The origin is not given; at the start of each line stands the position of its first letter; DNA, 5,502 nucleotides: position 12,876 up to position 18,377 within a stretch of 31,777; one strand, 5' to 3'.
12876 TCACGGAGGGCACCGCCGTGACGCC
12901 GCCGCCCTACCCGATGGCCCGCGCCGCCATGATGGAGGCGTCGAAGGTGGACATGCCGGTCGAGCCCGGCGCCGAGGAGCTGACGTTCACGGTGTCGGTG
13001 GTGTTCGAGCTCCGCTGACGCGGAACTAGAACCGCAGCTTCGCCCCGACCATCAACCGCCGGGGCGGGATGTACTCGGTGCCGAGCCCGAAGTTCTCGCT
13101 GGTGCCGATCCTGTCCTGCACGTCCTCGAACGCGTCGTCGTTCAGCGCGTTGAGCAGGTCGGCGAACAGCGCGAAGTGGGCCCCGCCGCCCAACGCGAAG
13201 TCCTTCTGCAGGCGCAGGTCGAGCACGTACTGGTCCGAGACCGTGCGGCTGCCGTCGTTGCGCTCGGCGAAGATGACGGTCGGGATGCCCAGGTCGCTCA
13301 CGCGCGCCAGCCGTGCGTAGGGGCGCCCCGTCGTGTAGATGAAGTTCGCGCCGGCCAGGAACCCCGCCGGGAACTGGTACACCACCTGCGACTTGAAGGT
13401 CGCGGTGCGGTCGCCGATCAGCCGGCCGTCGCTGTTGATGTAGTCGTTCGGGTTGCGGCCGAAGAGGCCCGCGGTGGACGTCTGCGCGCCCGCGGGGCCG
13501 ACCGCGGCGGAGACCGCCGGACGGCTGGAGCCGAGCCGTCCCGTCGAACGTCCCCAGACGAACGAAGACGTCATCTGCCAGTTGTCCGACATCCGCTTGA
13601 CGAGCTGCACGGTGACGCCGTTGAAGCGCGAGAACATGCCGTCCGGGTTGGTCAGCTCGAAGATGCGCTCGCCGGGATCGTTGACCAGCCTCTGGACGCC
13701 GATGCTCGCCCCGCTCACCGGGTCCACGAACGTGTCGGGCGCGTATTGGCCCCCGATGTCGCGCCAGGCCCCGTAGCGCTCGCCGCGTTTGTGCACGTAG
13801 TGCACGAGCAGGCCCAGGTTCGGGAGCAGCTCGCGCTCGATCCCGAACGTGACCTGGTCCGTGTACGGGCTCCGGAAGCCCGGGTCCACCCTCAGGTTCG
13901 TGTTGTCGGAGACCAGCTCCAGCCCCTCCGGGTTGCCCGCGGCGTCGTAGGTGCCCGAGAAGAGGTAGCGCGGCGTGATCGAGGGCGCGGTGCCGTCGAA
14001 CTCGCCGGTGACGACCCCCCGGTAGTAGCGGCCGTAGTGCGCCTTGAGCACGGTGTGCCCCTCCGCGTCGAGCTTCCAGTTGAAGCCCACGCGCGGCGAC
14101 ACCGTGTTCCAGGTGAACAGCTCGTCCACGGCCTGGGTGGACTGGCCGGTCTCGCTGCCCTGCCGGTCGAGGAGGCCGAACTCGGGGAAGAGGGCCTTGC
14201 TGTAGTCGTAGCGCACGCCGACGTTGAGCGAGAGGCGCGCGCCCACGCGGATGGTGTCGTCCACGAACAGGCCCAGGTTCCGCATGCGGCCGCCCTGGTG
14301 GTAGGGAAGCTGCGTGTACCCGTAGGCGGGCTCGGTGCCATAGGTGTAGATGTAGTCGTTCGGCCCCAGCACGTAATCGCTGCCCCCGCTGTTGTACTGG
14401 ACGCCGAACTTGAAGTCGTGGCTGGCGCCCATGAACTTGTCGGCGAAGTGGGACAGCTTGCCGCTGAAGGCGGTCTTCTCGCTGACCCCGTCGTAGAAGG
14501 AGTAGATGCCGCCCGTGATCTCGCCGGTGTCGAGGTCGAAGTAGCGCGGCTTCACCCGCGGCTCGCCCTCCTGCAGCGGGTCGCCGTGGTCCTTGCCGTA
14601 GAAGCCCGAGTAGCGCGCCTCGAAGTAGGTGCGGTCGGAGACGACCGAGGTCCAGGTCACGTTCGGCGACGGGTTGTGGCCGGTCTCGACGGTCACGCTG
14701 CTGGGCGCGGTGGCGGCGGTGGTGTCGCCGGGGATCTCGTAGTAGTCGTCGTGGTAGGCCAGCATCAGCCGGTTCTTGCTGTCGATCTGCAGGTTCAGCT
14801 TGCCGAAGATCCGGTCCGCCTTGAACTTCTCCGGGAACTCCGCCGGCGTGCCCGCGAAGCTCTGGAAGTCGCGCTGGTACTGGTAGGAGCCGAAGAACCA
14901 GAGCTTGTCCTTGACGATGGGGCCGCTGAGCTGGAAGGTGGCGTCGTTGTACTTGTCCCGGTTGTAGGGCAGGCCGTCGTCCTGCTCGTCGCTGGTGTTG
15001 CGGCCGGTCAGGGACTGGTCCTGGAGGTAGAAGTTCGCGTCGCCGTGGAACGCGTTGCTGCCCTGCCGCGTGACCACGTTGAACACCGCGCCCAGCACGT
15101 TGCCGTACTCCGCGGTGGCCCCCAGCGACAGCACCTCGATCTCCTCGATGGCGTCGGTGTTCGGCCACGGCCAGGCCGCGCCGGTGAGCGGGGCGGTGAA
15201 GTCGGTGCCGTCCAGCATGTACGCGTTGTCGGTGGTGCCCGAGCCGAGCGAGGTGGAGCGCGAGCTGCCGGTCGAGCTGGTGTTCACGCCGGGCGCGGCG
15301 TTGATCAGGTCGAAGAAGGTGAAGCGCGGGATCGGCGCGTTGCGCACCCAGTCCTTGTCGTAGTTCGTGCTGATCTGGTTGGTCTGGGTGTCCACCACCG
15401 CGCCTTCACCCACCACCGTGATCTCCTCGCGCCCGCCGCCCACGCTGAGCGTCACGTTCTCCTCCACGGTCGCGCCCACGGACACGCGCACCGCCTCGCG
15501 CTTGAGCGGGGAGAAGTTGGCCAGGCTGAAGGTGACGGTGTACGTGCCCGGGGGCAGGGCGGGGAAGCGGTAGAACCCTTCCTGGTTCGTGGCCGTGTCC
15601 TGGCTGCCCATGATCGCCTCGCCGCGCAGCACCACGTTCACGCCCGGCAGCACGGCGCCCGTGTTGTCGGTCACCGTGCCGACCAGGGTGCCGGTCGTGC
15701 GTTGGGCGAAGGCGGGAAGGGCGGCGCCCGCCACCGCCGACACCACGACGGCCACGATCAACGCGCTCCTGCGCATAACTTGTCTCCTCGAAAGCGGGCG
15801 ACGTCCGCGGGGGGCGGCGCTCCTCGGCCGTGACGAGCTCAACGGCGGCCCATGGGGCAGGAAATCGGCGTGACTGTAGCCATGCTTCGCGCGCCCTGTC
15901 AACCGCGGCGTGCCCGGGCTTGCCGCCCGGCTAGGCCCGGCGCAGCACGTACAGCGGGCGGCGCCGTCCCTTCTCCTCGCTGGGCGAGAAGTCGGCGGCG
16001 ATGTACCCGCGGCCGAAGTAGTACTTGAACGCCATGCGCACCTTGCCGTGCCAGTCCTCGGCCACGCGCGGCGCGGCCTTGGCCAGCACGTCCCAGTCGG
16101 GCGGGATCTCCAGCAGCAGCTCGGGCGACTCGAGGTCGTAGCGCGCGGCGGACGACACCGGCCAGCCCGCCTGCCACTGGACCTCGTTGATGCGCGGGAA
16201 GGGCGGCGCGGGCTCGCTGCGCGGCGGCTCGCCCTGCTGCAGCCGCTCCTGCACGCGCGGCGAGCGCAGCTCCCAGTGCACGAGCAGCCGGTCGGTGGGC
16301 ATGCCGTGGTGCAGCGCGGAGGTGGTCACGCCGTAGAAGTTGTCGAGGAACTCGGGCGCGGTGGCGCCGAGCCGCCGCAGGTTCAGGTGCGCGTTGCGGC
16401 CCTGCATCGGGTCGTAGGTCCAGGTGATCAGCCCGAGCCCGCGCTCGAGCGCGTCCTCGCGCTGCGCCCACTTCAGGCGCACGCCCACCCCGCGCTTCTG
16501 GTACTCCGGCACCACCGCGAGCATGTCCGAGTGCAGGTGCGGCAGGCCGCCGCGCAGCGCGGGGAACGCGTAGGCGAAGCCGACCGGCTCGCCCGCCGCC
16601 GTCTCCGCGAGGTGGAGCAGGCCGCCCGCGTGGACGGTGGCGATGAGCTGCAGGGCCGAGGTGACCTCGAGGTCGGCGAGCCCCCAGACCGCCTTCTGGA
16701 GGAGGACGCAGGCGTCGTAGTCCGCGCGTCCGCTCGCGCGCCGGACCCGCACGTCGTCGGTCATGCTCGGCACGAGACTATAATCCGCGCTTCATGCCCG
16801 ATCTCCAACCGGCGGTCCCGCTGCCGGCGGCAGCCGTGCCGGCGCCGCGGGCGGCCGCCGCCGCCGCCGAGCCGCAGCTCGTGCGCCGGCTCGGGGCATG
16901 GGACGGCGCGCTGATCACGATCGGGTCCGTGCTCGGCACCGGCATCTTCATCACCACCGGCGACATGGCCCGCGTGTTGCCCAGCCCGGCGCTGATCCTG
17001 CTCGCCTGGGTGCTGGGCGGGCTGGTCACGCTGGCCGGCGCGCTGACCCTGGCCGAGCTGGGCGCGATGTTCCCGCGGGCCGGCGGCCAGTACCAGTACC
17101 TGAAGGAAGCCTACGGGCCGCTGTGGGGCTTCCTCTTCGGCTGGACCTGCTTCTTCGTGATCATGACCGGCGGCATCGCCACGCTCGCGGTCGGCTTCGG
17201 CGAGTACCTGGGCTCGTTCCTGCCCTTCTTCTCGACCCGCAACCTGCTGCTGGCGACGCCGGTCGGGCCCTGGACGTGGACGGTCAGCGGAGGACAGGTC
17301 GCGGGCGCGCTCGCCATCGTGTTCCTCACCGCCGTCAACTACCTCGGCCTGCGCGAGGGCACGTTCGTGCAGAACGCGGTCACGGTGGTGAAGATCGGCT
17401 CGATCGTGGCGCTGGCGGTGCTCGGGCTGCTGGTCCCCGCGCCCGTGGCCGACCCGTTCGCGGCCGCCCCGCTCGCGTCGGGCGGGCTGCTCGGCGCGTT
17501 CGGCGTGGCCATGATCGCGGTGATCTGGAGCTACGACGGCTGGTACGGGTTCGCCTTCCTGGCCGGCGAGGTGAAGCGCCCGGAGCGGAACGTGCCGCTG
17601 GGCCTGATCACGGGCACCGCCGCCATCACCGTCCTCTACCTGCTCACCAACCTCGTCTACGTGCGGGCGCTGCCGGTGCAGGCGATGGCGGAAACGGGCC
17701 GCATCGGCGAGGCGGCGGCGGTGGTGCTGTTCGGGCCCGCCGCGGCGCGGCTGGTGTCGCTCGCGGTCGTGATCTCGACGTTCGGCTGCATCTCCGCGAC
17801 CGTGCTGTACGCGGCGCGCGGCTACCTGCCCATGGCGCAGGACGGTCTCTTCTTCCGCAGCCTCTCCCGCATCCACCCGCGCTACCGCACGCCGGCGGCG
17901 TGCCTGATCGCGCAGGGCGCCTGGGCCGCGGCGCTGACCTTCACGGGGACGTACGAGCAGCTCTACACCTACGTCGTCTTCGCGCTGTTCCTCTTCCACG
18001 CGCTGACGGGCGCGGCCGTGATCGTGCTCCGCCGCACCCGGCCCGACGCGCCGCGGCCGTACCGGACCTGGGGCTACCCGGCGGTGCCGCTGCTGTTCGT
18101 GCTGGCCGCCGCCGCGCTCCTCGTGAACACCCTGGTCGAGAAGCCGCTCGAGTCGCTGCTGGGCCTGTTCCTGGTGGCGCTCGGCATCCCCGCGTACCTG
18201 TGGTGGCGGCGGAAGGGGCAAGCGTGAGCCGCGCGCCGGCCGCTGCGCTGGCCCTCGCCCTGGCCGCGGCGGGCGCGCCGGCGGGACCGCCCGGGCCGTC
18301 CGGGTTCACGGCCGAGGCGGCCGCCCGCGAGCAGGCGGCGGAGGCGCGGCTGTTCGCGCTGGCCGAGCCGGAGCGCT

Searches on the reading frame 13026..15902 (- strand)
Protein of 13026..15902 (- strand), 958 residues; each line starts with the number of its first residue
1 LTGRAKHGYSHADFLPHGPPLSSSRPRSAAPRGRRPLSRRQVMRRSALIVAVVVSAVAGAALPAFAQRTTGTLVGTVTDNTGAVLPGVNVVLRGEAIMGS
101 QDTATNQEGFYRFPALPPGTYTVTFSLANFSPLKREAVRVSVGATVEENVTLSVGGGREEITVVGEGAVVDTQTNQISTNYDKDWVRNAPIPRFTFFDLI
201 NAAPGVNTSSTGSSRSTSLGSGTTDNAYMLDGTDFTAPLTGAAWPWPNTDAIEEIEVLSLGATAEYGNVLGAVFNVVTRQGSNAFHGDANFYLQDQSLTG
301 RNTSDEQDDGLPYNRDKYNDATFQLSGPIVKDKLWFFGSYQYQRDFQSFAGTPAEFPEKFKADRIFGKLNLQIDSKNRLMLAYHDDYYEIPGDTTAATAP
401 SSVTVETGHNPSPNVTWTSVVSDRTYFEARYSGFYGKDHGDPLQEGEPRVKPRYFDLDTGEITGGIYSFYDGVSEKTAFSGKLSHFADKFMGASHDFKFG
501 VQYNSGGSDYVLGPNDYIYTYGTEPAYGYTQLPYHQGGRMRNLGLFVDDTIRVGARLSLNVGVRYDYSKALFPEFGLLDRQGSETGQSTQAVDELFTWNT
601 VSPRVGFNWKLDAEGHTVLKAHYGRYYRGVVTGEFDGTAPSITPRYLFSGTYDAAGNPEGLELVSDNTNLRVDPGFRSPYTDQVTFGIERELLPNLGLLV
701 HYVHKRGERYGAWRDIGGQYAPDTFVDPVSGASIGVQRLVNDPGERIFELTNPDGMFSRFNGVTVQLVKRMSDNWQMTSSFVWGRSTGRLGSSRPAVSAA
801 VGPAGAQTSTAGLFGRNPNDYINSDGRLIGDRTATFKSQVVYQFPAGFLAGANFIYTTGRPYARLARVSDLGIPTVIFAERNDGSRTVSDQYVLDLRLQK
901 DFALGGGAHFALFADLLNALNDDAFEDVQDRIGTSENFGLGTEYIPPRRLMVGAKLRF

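Call 15: search_protein_families(library=pfam, proteins=[window:13026-15902:-], max_evalue=0.001)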
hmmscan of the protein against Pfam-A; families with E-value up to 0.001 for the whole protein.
window:13026-15902:- (958 aa): 6 families
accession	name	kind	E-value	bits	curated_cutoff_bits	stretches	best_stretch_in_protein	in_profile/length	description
PF25183.1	OMP_b-brl_4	-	2.4e-48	165.6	30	2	358-850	150-681/838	Outer membrane beta barrel domain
PF13620.12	CarboxypepD_reg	-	7.2e-19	68.4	32.3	1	72-153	1-82/82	Carboxypeptidase regulatory-like domain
PF00593.30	TonB_dep_Rec_b-barrel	-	1.1e-12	49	27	1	426-689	76-280/436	TonB dependent receptor-like, beta-barrel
PF13715.12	CarbopepD_reg_2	-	9e-09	35.7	32.2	1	75-136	3-61/88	CarboxypepD_reg-like domain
PF17210.9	SdrD_B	-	5e-06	27.1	29.7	1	79-127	18-66/112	SdrD B-like domain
PF07715.20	Plug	-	6.7e-05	23.8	23.9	1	196-268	25-102/107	TonB-dependent Receptor Plug Domain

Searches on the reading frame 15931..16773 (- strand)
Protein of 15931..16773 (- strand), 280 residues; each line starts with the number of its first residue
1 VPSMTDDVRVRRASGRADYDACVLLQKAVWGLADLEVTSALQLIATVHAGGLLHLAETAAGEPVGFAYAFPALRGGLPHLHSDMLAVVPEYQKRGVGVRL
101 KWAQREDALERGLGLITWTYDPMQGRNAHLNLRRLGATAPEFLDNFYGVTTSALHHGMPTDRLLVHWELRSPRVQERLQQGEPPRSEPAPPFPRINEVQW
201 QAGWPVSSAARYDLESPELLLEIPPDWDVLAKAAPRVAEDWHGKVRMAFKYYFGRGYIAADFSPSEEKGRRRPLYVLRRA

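Call 15: search_protein_families(library=pfam, proteins=[window:15931-16773:-], max_evalue=0.001)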
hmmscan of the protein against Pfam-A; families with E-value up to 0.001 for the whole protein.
window:15931-16773:- (280 aa): 2 families
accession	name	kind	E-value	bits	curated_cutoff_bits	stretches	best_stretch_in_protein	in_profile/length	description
PF00583.31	Acetyltransf_1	-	6.6e-06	26.8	20.7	1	52-118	35-98/116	Acetyltransferase (GNAT) family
PF13508.13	Acetyltransf_7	-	9.7e-05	23.1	27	1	55-101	7-50/84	Acetyltransferase (GNAT) domain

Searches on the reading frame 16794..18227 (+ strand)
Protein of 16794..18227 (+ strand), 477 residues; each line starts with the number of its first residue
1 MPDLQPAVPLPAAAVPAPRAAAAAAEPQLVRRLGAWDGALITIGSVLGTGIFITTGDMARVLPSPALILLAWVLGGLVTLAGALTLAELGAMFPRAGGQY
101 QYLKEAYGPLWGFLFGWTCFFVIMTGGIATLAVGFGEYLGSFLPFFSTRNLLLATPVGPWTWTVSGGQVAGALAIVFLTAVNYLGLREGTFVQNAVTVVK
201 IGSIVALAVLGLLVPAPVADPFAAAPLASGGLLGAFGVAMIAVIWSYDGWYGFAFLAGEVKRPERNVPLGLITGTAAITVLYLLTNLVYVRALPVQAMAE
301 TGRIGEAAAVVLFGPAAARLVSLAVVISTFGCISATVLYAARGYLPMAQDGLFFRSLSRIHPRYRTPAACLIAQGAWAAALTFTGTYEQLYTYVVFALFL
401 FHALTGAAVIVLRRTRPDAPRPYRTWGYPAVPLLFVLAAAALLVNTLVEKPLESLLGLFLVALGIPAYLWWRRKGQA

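Call 14: search_protein_families(library=pfam, proteins=[window:16794-18227:+], max_evalue=0.001)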
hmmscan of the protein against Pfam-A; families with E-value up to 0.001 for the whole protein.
window:16794-18227:+ (477 aa): 2 families
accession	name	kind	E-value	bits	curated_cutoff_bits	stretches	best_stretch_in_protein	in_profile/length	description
PF13520.12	AA_permease_2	-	1.2e-56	192.9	27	1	33-449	1-407/427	Amino acid permease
PF00324.27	AA_permease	-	8.8e-31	107.5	24.6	1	40-473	4-462/470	Amino acid permease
